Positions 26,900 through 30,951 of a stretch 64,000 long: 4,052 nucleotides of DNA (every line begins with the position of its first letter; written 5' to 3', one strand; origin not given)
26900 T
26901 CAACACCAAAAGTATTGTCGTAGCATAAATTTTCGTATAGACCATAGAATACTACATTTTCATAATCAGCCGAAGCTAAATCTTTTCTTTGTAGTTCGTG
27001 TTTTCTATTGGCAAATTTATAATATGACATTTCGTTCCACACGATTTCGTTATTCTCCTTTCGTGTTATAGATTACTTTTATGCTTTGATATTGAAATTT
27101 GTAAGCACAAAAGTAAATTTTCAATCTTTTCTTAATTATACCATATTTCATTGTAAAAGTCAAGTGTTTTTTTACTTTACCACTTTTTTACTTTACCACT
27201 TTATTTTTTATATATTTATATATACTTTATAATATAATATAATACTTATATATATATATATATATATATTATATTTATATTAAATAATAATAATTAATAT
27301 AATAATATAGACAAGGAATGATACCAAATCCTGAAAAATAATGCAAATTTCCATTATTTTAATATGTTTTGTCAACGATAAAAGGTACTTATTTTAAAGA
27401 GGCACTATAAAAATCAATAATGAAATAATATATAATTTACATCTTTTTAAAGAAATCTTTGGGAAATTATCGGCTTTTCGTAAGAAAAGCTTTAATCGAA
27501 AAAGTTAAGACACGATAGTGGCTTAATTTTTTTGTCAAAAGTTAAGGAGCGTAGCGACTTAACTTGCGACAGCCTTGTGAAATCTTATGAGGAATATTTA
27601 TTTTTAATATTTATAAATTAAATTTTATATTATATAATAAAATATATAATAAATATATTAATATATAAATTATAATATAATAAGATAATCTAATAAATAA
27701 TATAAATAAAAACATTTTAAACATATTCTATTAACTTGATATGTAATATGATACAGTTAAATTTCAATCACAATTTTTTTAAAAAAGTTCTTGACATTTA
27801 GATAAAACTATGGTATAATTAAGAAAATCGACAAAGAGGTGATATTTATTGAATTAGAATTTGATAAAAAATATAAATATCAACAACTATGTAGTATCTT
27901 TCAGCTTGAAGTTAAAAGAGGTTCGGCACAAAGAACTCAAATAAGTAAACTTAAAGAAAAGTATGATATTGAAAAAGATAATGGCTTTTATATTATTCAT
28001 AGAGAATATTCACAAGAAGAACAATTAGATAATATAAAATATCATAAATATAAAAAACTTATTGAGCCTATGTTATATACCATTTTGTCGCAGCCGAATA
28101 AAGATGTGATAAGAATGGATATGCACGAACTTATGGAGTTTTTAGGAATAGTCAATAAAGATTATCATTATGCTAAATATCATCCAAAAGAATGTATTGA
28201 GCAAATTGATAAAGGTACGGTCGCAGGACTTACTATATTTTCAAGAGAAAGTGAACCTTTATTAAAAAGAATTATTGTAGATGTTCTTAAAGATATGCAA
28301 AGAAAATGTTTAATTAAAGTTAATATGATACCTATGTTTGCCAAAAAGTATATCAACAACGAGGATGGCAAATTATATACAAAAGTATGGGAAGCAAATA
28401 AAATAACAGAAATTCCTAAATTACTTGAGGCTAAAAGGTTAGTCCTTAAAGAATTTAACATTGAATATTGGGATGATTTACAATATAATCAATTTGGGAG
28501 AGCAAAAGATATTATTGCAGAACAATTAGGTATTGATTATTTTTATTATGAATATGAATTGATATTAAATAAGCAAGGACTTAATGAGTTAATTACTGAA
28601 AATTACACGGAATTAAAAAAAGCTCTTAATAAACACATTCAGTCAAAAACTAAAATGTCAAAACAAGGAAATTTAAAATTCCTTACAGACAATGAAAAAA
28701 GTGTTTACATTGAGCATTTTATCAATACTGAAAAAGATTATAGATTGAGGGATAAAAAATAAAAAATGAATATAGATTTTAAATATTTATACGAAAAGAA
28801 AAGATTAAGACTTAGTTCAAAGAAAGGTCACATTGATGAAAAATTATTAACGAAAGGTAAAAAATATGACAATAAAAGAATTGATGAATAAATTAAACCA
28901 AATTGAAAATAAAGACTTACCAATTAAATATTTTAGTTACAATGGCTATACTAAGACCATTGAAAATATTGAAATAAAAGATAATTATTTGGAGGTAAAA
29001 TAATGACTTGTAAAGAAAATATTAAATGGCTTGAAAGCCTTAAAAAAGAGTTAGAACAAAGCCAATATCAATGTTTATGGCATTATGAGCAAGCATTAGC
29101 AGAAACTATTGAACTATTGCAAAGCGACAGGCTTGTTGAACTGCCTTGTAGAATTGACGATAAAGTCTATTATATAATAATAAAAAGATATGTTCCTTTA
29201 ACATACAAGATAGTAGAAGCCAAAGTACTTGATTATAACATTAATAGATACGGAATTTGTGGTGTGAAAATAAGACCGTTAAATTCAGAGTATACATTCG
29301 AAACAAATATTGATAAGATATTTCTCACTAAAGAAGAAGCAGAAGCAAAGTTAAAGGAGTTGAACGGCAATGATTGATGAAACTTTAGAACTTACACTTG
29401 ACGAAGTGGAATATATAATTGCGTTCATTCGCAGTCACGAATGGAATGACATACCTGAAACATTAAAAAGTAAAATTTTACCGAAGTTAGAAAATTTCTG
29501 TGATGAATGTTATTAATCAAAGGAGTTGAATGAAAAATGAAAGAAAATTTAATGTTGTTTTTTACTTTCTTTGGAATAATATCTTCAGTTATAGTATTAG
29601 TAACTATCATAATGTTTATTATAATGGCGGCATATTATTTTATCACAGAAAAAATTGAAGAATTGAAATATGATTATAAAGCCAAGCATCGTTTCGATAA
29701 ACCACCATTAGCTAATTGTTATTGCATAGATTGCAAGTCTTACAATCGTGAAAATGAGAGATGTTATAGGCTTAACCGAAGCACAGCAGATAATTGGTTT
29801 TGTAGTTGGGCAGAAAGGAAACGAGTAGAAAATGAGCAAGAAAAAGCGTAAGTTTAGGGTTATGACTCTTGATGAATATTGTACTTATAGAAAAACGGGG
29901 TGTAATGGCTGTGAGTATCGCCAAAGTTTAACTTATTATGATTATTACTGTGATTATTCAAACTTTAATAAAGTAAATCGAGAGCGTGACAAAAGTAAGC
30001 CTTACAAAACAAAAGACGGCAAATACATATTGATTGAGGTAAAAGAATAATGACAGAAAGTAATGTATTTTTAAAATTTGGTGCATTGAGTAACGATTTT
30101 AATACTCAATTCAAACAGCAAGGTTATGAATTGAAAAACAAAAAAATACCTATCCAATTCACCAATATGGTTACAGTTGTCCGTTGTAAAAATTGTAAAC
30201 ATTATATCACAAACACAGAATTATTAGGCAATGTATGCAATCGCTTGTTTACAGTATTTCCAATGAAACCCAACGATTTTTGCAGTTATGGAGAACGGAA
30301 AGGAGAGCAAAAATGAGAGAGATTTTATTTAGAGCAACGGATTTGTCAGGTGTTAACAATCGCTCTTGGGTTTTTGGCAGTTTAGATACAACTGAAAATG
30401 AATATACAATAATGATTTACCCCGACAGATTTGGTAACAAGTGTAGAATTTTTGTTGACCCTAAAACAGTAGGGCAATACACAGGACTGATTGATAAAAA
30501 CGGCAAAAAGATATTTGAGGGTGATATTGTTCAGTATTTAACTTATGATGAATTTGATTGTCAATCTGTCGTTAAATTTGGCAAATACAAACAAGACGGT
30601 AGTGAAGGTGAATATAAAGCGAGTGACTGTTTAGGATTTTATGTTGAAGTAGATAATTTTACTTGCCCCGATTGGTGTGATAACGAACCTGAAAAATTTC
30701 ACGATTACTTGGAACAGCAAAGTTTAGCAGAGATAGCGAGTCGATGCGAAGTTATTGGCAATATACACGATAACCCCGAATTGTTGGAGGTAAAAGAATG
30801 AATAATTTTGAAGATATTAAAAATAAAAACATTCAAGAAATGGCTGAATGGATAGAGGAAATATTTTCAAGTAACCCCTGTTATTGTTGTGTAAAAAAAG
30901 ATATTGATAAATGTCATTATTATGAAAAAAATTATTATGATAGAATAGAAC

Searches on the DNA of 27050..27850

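Call 45: search_rna_families(source=window, start=27050, end=27850, threshold=evalue, max_evalue=5)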
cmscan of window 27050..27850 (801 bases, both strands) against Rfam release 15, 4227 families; matches with E-value up to 5: 2.
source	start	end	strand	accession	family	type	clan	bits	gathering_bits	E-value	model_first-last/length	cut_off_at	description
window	27080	27145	-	RF00331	snoZ169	Gene; snRNA; snoRNA; CD-box;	-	18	55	4.1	1-69/69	no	Small nucleolar RNA Z169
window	27335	27391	-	RF01393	isrJ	Gene; sRNA;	-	15.6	37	4.3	1-75/75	no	isrJ Hfq binding RNA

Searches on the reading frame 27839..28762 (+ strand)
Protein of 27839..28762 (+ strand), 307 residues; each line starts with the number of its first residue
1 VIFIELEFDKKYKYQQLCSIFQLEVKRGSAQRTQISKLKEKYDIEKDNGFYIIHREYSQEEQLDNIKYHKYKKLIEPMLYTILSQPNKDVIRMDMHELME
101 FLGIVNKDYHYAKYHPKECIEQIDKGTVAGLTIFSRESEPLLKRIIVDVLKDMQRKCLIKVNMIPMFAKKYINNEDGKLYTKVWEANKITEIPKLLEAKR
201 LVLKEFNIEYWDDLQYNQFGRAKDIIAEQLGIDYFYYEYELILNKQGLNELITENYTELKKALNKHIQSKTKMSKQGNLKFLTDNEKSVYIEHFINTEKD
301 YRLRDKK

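Call 13: search_protein_families(library=pfam, proteins=[window:27839-28762:+], max_evalue=0.01)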
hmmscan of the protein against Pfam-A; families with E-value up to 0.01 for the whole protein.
window:27839-28762:+ (307 aa): 0 families

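Call 14: search_protein_families(library=phrogs, proteins=[window:27839-28762:+], max_evalue=0.001)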
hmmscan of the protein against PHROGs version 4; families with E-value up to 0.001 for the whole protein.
window:27839-28762:+ (307 aa): 0 families

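Call 87: find_homologous_proteins(query=window:27839-28759:+, max_evalue=0.00001)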
Query window:27839-28759:+ (307 aa): 19 proteins with E <= 0.00001 among 797 candidates.
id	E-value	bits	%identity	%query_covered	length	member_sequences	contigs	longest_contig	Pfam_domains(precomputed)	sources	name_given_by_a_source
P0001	4.0e-196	668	99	100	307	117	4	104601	-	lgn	-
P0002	3.3e-148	511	75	100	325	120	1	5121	-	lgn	-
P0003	2.1e-147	508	75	100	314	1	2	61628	-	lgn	-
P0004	1.2e-145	503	100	75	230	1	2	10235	-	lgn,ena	-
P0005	2.5e-136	472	100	70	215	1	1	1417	-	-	-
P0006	2.4e-130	452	68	98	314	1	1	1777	-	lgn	-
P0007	1.3e-123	430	67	94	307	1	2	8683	-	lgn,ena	-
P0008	8.4e-122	424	99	63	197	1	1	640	-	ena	-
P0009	7.2e-118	411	98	63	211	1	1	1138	-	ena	-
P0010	6.1e-97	343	55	98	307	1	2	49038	-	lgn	-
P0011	1.1e-94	335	74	67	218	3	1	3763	-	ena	-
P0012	2.2e-78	282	48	97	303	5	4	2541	-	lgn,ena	-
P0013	4.6e-73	264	46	98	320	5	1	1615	-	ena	-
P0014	5.5e-71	257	44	98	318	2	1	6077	-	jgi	jgi:uncharacterized protein YaaW (UPF0174 family)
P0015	5.2e-69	251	42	98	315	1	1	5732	-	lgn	-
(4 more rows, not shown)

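Call 88: find_encoding_contigs(protein=P0010, flank=3000, max_places=3)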
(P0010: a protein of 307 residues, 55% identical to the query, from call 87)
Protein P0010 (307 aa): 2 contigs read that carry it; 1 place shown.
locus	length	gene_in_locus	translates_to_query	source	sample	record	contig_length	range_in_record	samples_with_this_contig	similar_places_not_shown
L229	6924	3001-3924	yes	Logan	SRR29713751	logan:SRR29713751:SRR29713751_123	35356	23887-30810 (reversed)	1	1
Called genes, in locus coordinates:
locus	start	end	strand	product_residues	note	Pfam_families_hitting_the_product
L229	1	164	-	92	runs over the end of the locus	-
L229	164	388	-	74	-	-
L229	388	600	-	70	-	-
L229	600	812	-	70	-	-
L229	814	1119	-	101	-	-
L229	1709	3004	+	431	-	PF13250:SNIPE, PF10544:T5orf172, PF13455:MUG113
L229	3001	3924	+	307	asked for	-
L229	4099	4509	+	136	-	PF01147:Crust_neurohorm (faint)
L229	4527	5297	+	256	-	PF14243:R2K_3, PF18299:R2K_2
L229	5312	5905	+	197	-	-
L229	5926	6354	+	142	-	-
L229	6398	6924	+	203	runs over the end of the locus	-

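Call 89: find_encoding_contigs(protein=P0007, flank=3000, max_places=3)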
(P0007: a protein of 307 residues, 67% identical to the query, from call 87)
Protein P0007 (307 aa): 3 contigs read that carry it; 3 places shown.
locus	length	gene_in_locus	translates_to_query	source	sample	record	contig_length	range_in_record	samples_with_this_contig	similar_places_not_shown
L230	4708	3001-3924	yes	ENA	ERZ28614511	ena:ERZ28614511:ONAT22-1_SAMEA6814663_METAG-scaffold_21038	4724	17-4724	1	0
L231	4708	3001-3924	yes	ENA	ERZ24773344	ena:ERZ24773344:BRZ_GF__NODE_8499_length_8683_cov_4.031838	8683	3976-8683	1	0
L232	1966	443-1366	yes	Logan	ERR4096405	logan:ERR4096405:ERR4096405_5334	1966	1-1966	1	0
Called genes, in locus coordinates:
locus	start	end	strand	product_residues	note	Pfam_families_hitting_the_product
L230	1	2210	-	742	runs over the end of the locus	?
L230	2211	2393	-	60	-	-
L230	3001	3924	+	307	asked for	-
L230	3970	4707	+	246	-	?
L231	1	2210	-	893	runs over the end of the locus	-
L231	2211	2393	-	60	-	-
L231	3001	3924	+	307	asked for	-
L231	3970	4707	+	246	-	?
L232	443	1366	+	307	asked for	-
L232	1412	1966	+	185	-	?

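Call 90: find_encoding_contigs(protein=P0003, flank=3000, max_places=3)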
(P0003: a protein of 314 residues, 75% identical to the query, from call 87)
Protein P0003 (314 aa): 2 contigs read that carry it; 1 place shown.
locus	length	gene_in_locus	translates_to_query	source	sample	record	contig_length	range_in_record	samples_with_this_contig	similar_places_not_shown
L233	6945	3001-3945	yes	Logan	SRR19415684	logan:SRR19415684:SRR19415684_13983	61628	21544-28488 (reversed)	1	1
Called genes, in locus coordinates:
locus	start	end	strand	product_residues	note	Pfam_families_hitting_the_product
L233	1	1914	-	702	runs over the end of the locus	-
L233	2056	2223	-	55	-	-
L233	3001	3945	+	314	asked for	-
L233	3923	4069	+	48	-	-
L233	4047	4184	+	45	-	-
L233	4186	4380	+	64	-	-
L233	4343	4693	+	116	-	-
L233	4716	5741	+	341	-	PF00266:Aminotran_5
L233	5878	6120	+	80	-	-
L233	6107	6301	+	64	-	-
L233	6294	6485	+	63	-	-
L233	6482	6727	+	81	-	-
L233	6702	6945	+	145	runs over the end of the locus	PF00692:dUTPase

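Call 103: find_encoding_contigs(protein=P0003, flank=10000, max_places=2)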
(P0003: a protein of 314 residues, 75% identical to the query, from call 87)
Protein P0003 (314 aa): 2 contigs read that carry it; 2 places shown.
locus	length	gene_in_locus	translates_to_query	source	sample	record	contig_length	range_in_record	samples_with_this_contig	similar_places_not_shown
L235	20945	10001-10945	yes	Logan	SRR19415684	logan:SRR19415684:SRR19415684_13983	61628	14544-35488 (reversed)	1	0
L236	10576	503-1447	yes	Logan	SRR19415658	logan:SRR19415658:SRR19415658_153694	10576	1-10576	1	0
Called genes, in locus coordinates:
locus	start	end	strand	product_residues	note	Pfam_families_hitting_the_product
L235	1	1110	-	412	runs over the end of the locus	-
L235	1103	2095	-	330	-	PF27269:YonG_N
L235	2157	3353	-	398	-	PF27386:YonJ_N, PF27387:YonJ_CC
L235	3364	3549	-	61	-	-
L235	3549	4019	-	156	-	PF00216:Bac_DNA_binding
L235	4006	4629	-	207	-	-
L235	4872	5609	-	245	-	-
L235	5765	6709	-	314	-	-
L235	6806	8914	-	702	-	-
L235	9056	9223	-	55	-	-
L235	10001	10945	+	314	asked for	-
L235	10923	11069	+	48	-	-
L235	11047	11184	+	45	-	-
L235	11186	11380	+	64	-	-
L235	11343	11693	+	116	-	-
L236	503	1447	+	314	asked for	-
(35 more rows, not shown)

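Call 104: find_encoding_contigs(protein=P0010, flank=10000, max_places=2)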
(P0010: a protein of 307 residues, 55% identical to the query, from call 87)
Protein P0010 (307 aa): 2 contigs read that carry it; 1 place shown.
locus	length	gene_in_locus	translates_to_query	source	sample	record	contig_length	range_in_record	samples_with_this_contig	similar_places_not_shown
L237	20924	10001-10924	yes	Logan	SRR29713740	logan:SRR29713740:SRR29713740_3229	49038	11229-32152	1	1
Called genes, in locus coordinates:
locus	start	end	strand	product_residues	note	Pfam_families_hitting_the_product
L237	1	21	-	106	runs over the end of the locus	-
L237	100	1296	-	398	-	PF27386:YonJ_N, PF27387:YonJ_CC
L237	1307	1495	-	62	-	-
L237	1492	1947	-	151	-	-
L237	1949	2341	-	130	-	-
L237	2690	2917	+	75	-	-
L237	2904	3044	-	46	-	-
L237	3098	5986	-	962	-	-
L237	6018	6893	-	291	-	PF14528:LAGLIDADG_3 (faint)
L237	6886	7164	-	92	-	-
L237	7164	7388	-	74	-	-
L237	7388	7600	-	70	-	-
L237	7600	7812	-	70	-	-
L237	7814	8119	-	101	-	-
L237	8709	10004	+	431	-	PF13250:SNIPE, PF10544:T5orf172, PF13455:MUG113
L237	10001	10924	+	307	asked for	-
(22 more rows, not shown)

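Call 122: search_dna_similar(query=window:27839-28759:+, collection=phages, mode=protein, max_rows=12, max_evalue=0.001)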
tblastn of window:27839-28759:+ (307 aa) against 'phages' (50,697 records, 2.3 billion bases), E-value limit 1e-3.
Records with a match: 6; places in all: 6; records where one place covers at least 80% of the query: 6.
Best place of each record, by identity: <60% 6.
By first word of the organism name: Enterocloster 6.
By host as written in the record: Enterocloster bolteae DA473 3; Enterocloster bolteae DA457 2; Enterocloster bolteae Q14 1.
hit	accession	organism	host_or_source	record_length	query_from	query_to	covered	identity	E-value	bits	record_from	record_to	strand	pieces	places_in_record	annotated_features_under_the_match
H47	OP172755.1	Enterocloster phage CB473P1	Enterocloster bolteae DA473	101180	2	270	88%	31.8%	3e-21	100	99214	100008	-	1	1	hypothetical protein (x2)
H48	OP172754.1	Enterocloster phage CB457P2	Enterocloster bolteae DA457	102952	2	270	88%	31.8%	3e-21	100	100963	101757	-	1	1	hypothetical protein (x2)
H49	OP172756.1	Enterocloster phage CB473P2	Enterocloster bolteae DA473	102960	2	270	88%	31.8%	3e-21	100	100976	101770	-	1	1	hypothetical protein (x2)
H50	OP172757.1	Enterocloster phage CB473P3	Enterocloster bolteae DA473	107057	2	270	88%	31.4%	4e-21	99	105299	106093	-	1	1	hypothetical protein (x2)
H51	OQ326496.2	Enterocloster phage PMBT24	Enterocloster bolteae Q14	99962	2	270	88%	31.2%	8e-21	99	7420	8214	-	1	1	hypothetical protein | deoxynucleoside monophosphate kinase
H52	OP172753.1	Enterocloster phage CB457P1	Enterocloster bolteae DA457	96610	2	270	88%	30.8%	8e-20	96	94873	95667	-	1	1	hypothetical protein (x2)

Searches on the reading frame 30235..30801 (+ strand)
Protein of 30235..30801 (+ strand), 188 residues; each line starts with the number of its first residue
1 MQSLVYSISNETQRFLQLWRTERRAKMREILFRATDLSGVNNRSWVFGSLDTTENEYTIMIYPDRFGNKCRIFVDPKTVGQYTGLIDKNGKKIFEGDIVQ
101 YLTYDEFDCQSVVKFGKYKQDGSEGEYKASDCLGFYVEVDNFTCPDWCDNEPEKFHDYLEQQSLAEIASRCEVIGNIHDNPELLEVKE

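Call 13: search_protein_families(library=pfam, proteins=[window:30235-30801:+], max_evalue=0.01)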
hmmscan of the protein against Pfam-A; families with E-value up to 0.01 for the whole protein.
window:30235-30801:+ (188 aa): 1 family
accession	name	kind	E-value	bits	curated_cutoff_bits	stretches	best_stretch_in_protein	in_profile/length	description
PF09643.15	YopX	-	1.1e-17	64.6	22.4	1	65-185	34-128/128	YopX protein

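Call 14: search_protein_families(library=phrogs, proteins=[window:30235-30801:+], max_evalue=0.001)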
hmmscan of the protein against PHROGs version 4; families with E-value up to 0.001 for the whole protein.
window:30235-30801:+ (188 aa): 2 families
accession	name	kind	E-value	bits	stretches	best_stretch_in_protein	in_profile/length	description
phrog_8684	-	unknown function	6.6e-31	108.5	1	27-187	2-163/164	-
phrog_98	-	unknown function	9.4e-28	98.1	1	14-188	12-154/208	-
